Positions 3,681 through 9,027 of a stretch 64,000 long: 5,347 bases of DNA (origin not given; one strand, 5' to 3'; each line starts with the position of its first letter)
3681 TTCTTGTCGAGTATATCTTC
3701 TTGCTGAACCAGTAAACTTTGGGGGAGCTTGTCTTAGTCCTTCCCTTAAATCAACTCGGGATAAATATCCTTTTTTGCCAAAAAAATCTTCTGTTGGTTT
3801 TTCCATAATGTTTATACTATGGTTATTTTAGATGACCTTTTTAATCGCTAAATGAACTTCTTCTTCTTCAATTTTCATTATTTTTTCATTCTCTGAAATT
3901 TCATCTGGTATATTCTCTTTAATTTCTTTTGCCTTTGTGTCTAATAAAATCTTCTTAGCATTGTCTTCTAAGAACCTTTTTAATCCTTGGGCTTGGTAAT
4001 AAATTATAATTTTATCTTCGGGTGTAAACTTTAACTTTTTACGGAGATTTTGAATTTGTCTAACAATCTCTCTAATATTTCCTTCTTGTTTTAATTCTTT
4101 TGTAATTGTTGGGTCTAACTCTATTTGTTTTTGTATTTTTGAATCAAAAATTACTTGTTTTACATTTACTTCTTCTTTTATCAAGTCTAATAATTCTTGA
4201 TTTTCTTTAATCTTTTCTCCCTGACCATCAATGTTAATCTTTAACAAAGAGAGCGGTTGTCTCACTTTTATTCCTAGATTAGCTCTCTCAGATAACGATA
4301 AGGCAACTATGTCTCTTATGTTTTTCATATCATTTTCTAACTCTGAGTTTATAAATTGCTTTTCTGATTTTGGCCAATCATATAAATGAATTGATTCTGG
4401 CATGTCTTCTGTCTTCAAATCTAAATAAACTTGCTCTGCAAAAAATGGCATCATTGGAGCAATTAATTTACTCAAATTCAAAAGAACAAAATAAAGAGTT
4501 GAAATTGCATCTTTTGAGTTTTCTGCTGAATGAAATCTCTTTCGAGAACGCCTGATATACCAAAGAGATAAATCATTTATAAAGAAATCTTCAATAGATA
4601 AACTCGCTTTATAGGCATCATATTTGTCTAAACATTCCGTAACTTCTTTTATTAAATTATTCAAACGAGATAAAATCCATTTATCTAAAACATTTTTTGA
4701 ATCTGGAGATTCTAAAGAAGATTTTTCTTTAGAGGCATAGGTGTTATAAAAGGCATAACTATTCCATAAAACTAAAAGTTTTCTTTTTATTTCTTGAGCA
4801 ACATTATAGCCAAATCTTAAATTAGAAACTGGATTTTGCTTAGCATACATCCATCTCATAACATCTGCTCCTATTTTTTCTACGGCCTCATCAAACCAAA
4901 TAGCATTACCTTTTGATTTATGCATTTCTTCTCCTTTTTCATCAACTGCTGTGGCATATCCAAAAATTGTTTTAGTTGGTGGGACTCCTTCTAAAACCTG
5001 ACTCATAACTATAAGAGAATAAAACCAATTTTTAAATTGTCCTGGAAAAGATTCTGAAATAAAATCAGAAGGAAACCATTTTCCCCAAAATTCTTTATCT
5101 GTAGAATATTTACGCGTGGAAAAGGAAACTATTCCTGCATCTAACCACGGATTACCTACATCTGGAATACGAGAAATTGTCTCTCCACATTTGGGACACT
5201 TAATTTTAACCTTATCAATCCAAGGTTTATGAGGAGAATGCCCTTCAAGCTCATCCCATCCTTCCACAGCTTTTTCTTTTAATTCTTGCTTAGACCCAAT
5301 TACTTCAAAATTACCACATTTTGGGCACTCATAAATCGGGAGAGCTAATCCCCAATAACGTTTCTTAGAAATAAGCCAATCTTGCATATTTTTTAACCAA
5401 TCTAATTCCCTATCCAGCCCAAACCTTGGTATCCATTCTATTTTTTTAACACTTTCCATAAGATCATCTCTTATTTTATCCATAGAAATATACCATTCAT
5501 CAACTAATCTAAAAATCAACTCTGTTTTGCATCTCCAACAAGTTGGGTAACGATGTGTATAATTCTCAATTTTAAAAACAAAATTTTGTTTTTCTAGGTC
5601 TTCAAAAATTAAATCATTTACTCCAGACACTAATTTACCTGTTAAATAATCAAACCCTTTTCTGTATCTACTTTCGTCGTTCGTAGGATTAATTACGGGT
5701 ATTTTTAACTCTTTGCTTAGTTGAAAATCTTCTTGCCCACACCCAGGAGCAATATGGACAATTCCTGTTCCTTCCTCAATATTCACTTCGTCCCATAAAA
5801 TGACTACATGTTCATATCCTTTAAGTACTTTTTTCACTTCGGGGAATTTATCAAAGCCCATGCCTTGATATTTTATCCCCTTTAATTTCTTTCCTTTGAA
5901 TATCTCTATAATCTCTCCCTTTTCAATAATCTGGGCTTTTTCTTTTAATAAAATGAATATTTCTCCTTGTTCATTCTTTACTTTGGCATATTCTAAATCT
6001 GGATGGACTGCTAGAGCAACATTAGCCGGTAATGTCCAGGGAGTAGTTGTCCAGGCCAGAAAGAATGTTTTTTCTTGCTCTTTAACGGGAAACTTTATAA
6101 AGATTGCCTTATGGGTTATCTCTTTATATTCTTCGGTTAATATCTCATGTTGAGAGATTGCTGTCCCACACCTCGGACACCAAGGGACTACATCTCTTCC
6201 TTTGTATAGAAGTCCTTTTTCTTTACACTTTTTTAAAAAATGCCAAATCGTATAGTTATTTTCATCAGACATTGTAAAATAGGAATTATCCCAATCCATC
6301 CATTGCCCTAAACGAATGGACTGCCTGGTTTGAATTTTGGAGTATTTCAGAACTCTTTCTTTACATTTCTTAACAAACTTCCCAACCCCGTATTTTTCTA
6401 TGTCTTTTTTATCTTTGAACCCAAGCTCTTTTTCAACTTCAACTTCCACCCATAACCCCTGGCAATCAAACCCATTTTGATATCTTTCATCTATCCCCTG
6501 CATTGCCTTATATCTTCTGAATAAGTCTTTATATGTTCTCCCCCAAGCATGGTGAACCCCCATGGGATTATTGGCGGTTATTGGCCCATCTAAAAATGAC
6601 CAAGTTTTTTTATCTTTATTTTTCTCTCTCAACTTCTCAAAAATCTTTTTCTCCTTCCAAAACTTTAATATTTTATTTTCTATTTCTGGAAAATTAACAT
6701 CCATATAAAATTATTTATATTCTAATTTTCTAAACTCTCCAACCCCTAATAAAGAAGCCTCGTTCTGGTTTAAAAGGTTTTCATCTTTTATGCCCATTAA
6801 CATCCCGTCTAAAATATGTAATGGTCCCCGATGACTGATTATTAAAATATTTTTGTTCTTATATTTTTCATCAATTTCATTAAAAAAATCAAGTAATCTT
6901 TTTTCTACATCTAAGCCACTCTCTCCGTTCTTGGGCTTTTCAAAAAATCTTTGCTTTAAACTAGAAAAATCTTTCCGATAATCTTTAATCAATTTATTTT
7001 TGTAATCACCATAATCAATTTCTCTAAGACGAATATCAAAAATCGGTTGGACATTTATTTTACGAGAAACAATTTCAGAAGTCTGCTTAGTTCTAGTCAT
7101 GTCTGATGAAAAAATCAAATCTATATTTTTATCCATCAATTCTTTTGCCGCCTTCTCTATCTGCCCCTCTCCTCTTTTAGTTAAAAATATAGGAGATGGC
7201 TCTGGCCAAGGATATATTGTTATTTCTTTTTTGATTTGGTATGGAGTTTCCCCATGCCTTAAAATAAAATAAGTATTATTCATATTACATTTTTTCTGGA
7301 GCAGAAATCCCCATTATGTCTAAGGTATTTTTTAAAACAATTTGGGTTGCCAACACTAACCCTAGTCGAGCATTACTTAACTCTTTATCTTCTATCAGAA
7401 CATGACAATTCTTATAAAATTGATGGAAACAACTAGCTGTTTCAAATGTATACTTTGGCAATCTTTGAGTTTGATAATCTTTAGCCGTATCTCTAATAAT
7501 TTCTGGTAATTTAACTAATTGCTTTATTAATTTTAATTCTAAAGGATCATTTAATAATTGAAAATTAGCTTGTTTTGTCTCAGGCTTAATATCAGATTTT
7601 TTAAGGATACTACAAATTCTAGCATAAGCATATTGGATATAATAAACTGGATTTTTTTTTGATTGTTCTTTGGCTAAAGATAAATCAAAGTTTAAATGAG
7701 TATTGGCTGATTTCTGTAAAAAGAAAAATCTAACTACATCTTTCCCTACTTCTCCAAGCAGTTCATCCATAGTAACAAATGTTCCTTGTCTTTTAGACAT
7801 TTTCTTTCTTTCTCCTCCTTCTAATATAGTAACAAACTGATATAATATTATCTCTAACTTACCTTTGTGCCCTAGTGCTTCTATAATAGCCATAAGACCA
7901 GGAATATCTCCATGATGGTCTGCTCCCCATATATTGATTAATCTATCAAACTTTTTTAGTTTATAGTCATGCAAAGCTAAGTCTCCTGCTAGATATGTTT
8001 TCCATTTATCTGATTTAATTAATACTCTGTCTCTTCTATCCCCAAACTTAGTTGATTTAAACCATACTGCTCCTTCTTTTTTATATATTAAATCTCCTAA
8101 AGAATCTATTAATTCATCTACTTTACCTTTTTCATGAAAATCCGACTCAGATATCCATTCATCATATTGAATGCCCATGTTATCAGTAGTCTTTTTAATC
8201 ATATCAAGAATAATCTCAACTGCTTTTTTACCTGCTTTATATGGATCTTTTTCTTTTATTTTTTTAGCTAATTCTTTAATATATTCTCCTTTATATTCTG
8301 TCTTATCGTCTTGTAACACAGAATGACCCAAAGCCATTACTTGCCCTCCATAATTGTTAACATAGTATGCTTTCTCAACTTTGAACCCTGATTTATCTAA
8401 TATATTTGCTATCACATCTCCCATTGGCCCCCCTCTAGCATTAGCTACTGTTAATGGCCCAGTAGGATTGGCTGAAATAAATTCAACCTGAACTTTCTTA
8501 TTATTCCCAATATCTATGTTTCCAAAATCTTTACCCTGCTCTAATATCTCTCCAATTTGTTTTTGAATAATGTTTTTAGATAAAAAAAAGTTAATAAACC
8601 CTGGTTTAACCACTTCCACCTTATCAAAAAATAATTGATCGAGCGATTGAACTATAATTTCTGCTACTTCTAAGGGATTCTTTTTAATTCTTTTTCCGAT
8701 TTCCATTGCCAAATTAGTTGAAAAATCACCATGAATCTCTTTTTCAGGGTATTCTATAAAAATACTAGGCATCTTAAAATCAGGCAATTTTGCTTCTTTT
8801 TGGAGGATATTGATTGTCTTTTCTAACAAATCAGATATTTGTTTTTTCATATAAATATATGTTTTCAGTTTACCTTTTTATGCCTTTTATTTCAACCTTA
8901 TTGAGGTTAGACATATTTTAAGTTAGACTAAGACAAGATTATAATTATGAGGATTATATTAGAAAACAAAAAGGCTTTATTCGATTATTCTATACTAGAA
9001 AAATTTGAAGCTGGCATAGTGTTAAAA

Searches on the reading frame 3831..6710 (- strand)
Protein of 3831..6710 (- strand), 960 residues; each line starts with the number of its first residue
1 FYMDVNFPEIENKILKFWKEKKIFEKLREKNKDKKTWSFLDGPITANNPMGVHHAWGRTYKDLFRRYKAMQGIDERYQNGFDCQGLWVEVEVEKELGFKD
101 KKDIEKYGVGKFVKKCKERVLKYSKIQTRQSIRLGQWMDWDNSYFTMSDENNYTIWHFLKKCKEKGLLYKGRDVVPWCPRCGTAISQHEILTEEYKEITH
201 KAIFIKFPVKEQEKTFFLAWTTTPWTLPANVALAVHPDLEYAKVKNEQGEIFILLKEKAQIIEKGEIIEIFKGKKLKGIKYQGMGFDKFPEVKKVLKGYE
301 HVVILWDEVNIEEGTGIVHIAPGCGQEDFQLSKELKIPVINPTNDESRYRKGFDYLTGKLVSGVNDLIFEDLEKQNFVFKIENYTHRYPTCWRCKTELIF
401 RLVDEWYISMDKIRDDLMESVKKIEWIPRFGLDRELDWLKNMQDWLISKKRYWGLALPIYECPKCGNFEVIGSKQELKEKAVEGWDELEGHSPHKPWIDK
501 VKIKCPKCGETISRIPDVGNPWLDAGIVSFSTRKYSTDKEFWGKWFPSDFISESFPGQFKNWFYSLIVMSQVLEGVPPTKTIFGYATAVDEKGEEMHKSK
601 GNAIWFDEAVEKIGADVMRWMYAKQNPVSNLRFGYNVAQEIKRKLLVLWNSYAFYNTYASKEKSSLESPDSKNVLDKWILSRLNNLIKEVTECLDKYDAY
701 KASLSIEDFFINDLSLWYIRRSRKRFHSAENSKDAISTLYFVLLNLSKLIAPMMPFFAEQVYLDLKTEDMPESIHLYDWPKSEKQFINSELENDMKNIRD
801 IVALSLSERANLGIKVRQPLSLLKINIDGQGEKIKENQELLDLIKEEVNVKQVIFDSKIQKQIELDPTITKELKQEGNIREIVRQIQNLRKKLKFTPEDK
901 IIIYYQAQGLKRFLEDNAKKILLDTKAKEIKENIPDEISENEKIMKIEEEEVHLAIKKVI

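Call 52: search_protein_families(library=pfam, proteins=[window:3831-6710:-], max_evalue=0.00001)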
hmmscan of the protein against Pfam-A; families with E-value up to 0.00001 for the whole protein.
window:3831-6710:- (960 aa): 5 families
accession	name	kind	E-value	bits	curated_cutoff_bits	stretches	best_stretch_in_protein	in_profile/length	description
PF00133.28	tRNA-synt_1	-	4.1e-92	309.5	22.7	1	13-631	1-411/414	tRNA synthetases class I (I, L, M and V)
PF08264.19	Anticodon_1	-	5.8e-35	120.8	25.1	1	676-822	1-146/148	Anticodon-binding domain of tRNA ligase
PF19302.4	DUF5915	-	2.1e-17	63.8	27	1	824-959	65-195/195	Domain of unknown function (DUF5915)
PF09334.17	tRNA-synt_1g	-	8.6e-14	51.5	20.1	0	522-629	248-361/391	tRNA synthetases class I (M)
PF01921.24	tRNA-synt_1f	-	8.8e-07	28.6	27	1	568-641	257-328/360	tRNA synthetases class I (K)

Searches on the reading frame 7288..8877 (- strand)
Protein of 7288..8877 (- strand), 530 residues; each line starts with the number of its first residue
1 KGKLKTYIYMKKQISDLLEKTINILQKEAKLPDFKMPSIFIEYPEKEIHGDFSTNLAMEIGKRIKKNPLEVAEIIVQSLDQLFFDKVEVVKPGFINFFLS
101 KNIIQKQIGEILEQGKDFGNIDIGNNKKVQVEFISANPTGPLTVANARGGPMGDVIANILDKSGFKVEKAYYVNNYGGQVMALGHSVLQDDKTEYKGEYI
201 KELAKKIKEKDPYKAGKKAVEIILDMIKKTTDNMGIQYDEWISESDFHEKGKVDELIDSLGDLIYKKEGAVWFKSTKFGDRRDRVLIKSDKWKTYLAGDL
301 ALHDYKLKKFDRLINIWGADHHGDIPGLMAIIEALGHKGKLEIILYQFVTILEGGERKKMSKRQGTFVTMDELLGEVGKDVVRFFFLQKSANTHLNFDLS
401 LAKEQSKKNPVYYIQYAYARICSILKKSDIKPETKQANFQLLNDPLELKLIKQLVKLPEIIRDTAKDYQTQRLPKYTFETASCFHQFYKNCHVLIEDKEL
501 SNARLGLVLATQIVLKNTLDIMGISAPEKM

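Call 52: search_protein_families(library=pfam, proteins=[window:7288-8877:-], max_evalue=0.00001)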
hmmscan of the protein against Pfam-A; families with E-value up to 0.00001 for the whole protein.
window:7288-8877:- (530 aa): 3 families
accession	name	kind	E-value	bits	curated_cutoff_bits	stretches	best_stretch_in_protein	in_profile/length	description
PF05746.21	DALR_1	-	2.4e-35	121.5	22.3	1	414-530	1-117/117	DALR anticodon binding domain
PF03485.21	Arg_tRNA_synt_N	-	5.1e-19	69.1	21.5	1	13-99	6-85/85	Arginyl tRNA synthetase N terminal domain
PF00750.26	tRNA-synt_1d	-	4.8e-18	65.7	23.3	2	198-377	116-298/349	tRNA synthetases class I (R), catalytic domain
